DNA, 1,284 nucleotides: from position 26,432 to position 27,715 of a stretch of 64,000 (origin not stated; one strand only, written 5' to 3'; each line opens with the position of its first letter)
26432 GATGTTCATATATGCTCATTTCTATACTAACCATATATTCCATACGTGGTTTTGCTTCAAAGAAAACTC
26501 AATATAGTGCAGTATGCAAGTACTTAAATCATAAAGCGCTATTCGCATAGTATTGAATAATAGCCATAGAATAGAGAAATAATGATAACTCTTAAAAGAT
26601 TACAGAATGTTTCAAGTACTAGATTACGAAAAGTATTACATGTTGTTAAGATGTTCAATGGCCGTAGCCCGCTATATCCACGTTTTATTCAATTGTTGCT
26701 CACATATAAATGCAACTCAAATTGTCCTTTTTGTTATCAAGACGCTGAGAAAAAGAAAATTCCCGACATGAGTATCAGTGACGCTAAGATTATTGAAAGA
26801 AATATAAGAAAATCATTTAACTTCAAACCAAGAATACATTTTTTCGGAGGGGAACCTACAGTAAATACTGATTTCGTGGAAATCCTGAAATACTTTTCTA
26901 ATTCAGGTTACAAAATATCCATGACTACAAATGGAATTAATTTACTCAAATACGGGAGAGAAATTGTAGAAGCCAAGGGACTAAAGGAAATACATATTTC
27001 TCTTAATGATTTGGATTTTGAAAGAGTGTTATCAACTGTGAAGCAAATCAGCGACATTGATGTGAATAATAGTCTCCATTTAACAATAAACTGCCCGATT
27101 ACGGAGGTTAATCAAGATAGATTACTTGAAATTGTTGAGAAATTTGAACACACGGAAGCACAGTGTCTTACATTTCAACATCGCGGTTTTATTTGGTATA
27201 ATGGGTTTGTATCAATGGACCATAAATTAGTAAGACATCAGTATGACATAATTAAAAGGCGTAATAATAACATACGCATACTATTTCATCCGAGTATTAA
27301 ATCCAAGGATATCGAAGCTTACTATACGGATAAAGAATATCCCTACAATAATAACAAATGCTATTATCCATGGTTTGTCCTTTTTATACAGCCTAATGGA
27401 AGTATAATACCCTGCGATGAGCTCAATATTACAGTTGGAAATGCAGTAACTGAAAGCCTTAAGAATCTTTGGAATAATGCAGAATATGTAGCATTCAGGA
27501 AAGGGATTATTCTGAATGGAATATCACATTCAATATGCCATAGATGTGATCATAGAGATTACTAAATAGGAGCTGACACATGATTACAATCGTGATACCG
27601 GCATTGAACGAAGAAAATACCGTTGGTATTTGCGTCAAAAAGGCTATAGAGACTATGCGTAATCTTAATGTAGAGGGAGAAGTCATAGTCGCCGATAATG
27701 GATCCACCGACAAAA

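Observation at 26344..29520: AT-rich island with a radical SAM/SPASM enzyme, a polyprenyl-phosphate-sugar synthase-like GT2 and a methyltransferase, next to a GT-C transferase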

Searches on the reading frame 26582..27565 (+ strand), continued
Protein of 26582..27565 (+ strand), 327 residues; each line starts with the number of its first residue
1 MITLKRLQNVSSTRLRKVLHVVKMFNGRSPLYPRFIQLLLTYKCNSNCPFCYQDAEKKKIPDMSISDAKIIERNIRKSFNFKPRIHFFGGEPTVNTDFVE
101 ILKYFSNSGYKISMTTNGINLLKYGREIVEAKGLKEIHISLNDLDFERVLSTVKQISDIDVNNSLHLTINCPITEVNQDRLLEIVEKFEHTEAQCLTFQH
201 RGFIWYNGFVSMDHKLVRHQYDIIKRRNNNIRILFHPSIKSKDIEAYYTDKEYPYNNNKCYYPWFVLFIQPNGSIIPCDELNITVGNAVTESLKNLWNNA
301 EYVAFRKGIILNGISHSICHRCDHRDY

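Call 64: search_protein_families(library=pfam, proteins=[L021:8274-9053:+, L021:9091-9750:+, L021:11073-12713:+, L021:12694-14106:+, L021:14054-14887:+, L024:11113-12996:+, L024:8459-9859:+, L024:7677-8729:+, L024:6176-7489:+, L024:4791-6179:+], max_evalue=0.01)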
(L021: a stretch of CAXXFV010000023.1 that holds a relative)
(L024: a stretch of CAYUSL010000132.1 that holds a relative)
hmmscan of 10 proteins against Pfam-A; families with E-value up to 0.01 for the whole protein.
L021:8274-9053:+ (259 aa): 1 family
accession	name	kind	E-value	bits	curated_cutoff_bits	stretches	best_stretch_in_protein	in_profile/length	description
PF08889.16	WbqC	-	7.9e-77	258.4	21.3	1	32-246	1-215/218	WbqC-like protein family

L021:9091-9750:+ (219 aa): 1 family
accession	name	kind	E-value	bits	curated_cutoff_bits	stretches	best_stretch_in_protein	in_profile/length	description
PF00551.24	Formyl_trans_N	-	1.6e-18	67.5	26.1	1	54-150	66-161/181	Formyl transferase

L021:11073-12713:+ (546 aa): 1 family
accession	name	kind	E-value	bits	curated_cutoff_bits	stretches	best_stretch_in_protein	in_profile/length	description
PF05960.17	DUF885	-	2.5e-46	159.8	32.4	1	41-537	10-531/532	Bacterial protein of unknown function (DUF885)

L021:12694-14106:+ (470 aa): 0 families

L021:14054-14887:+ (277 aa): 10 families
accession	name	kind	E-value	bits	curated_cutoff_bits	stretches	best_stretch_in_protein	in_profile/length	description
PF13649.12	Methyltransf_25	-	1.1e-18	68.2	27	1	69-166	1-97/97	Methyltransferase domain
PF08241.18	Methyltransf_11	-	3.2e-15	57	21.2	1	70-170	1-95/95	Methyltransferase domain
PF13847.12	Methyltransf_31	-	3.1e-14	53.3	27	1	64-174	2-113/145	Methyltransferase domain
PF01209.24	Ubie_methyltran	-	2.7e-09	37.1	20.1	1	59-170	41-151/233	ubiE/COQ5 methyltransferase family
PF08242.18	Methyltransf_12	-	3.5e-07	31.3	30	1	70-168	1-98/98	Methyltransferase domain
PF13489.12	Methyltransf_23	-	2.5e-06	27.8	27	1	60-247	16-161/164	Methyltransferase domain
PF05175.20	MTS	-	8.6e-06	25.9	23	1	56-170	22-138/170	Methyltransferase small domain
PF00891.24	Methyltransf_2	-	9.5e-05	22.3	22.3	1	58-170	55-164/210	O-methyltransferase domain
PF03602.21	Cons_hypoth95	-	0.00027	21.1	24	1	66-135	42-117/182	Conserved hypothetical protein 95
PF01135.25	PCMT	-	0.0013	19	20.3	1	55-136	63-147/210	Protein-L-isoaspartate(D-aspartate) O-methyltransferase (PCMT)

L024:11113-12996:+ (627 aa): 4 families
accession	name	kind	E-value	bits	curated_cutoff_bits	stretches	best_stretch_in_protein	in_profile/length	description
PF00733.27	Asn_synthase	-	6.4e-84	283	21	1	246-620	4-354/354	Asparagine synthase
PF13537.11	GATase_7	-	2.6e-39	134.5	25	1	49-168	2-123/123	Glutamine amidotransferase domain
PF13522.11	GATase_6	-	6e-35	120.5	27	1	29-162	1-130/130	Glutamine amidotransferase domain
PF12481.13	DUF3700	-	0.0041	17.1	27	1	117-164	127-174/228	Aluminium induced protein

L024:8459-9859:+ (466 aa): 2 families
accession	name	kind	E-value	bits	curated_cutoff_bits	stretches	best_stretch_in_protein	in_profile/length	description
PF04055.27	Radical_SAM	-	5.6e-13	49.8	29.5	1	116-282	2-164/166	Radical SAM superfamily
PF13353.11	Fer4_12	-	0.0021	18.8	22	1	117-173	11-68/137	4Fe-4S single cluster domain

L024:7677-8729:+ (350 aa): 4 families
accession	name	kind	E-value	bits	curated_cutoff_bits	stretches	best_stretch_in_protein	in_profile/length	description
PF00535.33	Glycos_transf_2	-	1.3e-30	107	23.3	1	14-173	1-164/168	Glycosyl transferase family 2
PF13641.12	Glyco_tranf_2_3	-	3.9e-12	47.1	27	1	13-181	3-179/230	Glycosyltransferase like family 2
PF10111.15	Glyco_tranf_2_2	-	1.4e-09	38.3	27.3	1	35-112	24-101/276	Glycosyltransferase like family 2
PF13704.12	Glyco_tranf_2_4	-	0.00052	20.9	27.5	1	42-103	21-82/98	Glycosyl transferase family 2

L024:6176-7489:+ (437 aa): 0 families

L024:4791-6179:+ (462 aa): 1 family
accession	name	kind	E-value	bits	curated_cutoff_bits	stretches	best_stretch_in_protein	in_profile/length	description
PF01436.27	NHL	-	0.0035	17.8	20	0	370-392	5-26/28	NHL repeat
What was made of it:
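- L024 has a GT2 one gene away, a second radical SAM gene and AsnB (call 64). Family members that lack a GT2 of this type next to them still sit among sugar-tailoring genes: WbqC, a formyltransferase and a methyltransferase in L021; AsnB, a second radical SAM gene and a GT2 one gene away in L024 (call 64).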

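Call 77: find_related_loci(query=A1, collection=viral_contigs, flank=8000)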
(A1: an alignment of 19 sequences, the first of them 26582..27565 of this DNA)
Query A1 (327 aa) in viral_contigs; peptide patterns used: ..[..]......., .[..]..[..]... (x = any residue, [..] = any of these).
91 stretches matched a pattern; 15 encode a relative of the query (tblastn E <= 1e-3); 15 distinct loci.
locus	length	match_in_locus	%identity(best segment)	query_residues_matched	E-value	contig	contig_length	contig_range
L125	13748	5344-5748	29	37-159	2e-8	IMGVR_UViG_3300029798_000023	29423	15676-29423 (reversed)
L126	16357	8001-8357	29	36-158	3e-8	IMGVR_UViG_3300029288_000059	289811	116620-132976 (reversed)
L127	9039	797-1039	31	35-121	3e-8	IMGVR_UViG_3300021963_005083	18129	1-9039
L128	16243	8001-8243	31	35-121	5e-8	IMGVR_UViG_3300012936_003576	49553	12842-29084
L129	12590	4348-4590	31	35-121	9e-8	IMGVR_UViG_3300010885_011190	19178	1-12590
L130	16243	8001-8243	31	35-121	1e-7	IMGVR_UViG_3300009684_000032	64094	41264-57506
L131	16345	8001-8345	29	35-148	1e-7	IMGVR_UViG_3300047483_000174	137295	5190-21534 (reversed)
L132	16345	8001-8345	29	35-148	1e-7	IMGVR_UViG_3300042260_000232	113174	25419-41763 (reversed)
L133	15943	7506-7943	29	43-181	1e-7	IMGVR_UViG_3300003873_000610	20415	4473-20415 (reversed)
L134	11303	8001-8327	27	33-142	3e-7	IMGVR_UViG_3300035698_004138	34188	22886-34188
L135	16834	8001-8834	21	32-325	6e-7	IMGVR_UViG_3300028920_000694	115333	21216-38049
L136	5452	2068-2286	33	40-118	8e-6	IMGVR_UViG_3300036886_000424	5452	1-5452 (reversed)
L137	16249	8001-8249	30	35-123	1e-5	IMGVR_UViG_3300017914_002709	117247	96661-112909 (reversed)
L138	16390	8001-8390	24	36-170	3e-5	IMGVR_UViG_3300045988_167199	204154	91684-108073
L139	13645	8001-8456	25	37-185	1e-7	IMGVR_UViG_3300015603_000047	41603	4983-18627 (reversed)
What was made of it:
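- Closest known: Gtr-type three-component O-antigen glycosylation. Different: There is no phage association (call 77).
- Tried and rejected: No family member was found in 2.9 million viral contigs, only core-only matches at 33% identity or less (call 77).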

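Call 78: search_protein_families(library=padloc, proteins=[window:26582-27565:+], max_evalue=0.001)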
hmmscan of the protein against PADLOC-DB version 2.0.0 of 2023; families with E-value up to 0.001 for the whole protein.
window:26582-27565:+ (327 aa): 2 families
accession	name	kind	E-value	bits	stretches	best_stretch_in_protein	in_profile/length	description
PDLC02903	pVip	-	3.1e-16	57.6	1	36-145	2-104/257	Viperins not associated with kinases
PDLC02904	pVip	-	2.2e-14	51.6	1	36-145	5-111/262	Viperins associated with kinases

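Call 80: search_protein_families(library=ncbifam, proteins=[L011:11998-12669:+], max_evalue=0.00001)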
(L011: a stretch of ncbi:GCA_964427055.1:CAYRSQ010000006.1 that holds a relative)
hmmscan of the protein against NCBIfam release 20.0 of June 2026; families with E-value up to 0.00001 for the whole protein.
L011:11998-12669:+ (223 aa): 14 families
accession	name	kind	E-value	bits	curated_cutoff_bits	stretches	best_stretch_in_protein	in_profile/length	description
TIGR04182.1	glyco_TIGR04182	equivalog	3.3e-34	118.6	325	1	7-215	2-214/293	S-layer glycoprotein N-glycosyltransferase AglJ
NF041391.1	DPhHxTase_Halo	equivalog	2e-27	95.6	375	1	13-223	3-213/213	dolichyl-phosphate hexose transferase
NF058614.1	PPMAGASynPpgS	equivalog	7.6e-20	71.3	370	1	8-201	3-204/226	polyprenyl-phospho-N-acetylgalactosaminyl synthase PpgS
TIGR04283.1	glyco_like_mftF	equivalog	4.4e-15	55.9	182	1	7-101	1-97/221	TIGR04283 family arsenosugar biosynthesis glycosyltransferase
NF047588.1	GlcsyltransPgfSStrep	equivalog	2.3e-12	46.7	500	1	6-165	2-169/308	glycosyltransferase PgfS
NF041875.1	EPS_EpsD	equivalog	1.8e-11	44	370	1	8-128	2-131/325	exopolysaccharide biosynthesis glycosyltransferase EpsD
NF038302.1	EPS_HpsE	equivalog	1.1e-09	37.7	300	1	7-103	3-113/307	hormogonium polysaccharide biosynthesis glycosyltransferase HpsE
NF010496.0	PRK13915.1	equivalog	1.3e-09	37.5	262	1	5-115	31-157/307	glucosyl-3-phosphoglycerate synthase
NF007986.1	PRK10714.1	equivalog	2e-08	33.6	529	1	5-165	6-174/316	undecaprenyl-phosphate 4-deoxy-4-formamido-L-arabinose transferase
NF007482.0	PRK10073.1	equivalog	2.7e-08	33.2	423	1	3-107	4-116/334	glycosyltransferase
TIGR03937.1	PgaC_IcaA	equivalog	3.8e-08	32.7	422.3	1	5-101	45-150/407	poly-beta-1,6-N-acetyl-D-glucosamine synthase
TIGR03965.1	mycofact_glyco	equivalog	4.5e-08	32.4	280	1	6-111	75-189/467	mycofactocin biosynthesis glycosyltransferase MftF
NF045692.1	OglycostaseCruG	equivalog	8.5e-08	31.5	600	1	6-53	42-92/386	2'-O-glycosyltransferase CruG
NF047683.1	TeichurnBiosyTuaG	equivalog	1.5e-06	28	400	1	4-108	5-118/252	teichuronic acid biosynthesis protein TuaG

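Call 82: search_protein_families(library=pfam, proteins=[P0226, P0250, P0283, P0219, L026:8468-10594:+], max_evalue=0.001)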
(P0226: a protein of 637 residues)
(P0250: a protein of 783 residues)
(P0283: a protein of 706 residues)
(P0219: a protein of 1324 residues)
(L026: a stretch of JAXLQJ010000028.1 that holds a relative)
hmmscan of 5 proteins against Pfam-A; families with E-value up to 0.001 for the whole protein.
P0226 (637 aa): 3 families
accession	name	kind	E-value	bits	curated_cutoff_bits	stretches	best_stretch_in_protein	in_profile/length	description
PF04055.27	Radical_SAM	-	6.4e-55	186.3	29.5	2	17-168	3-165/166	Radical SAM superfamily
PF13186.11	SPASM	-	1.7e-13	51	21.5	2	235-295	1-67/67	Iron-sulfur cluster-binding domain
PF13353.11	Fer4_12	-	1.2e-09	39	22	1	17-120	11-118/137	4Fe-4S single cluster domain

P0250 (783 aa): 3 families
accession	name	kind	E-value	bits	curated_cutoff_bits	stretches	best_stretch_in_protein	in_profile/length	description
PF04055.27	Radical_SAM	-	2.9e-47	161.4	29.5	2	140-293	3-164/166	Radical SAM superfamily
PF13186.11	SPASM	-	3.5e-14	53.3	21.5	2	361-425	1-67/67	Iron-sulfur cluster-binding domain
PF13353.11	Fer4_12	-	4e-09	37.3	22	1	140-241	11-116/137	4Fe-4S single cluster domain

P0283 (706 aa): 3 families
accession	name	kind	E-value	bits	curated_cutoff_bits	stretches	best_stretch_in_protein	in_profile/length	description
PF04055.27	Radical_SAM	-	2.2e-49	168.3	29.5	2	34-193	3-166/166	Radical SAM superfamily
PF13186.11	SPASM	-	6.4e-11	42.8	21.5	2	639-694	1-66/67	Iron-sulfur cluster-binding domain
PF13353.11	Fer4_12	-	3.7e-08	34.2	22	0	388-490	10-112/137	4Fe-4S single cluster domain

P0219 (1324 aa): 3 families
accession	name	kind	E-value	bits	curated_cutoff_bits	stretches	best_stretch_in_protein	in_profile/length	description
PF04055.27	Radical_SAM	-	2.9e-63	213.4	29.5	4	15-172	2-166/166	Radical SAM superfamily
PF13353.11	Fer4_12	-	3.4e-22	79.7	22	3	977-1086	13-116/137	4Fe-4S single cluster domain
PF13186.11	SPASM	-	5.8e-11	43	21.5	1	1241-1301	1-67/67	Iron-sulfur cluster-binding domain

L026:8468-10594:+ (709 aa): 2 families
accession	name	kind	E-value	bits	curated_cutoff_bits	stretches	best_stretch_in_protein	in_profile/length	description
PF13186.11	SPASM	-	7.3e-14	52.2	21.5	1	641-703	1-66/67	Iron-sulfur cluster-binding domain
PF04055.27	Radical_SAM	-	9.5e-14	52.3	29.5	1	421-535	3-117/166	Radical SAM superfamily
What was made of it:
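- Tried and rejected: The long relatives (P0219, P0226, P0250, P0283, the L026 ORF) are rSAM-rSAM tandem fusions or rSAM with an undetected N-terminal part, never GT2 (call 82).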

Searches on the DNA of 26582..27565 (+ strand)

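Call 31: search_rna_families(sources=[L013, L014, L015, L016, L017, L012], threshold=gathering)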
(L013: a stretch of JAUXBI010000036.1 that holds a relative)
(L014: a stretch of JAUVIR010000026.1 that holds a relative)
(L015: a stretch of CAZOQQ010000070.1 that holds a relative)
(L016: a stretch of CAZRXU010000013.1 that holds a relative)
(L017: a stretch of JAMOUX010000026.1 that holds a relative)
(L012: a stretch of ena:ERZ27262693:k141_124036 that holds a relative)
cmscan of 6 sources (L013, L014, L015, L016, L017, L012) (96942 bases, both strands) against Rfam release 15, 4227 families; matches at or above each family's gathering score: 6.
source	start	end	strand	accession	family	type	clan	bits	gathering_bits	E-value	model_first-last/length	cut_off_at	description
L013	9362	9449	+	RF01051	c-di-GMP-I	Cis-reg; riboswitch;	CL00126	63.4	35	7.2e-10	1-87/87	no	c-di-GMP-I riboswitch aptamer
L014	6176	6263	+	RF01051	c-di-GMP-I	Cis-reg; riboswitch;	CL00126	63.4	35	7.2e-10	1-87/87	no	c-di-GMP-I riboswitch aptamer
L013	9267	9361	+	RF01051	c-di-GMP-I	Cis-reg; riboswitch;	CL00126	54.5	35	1e-07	1-87/87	no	c-di-GMP-I riboswitch aptamer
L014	6081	6175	+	RF01051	c-di-GMP-I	Cis-reg; riboswitch;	CL00126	54.5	35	1e-07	1-87/87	no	c-di-GMP-I riboswitch aptamer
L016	18648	18718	+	RF00029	Intron_gpII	Intron;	-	40.8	40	0.00021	1-77/77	no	Group II catalytic intron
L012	18561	18631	+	RF00029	Intron_gpII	Intron;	-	40.8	40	0.00021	1-77/77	no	Group II catalytic intron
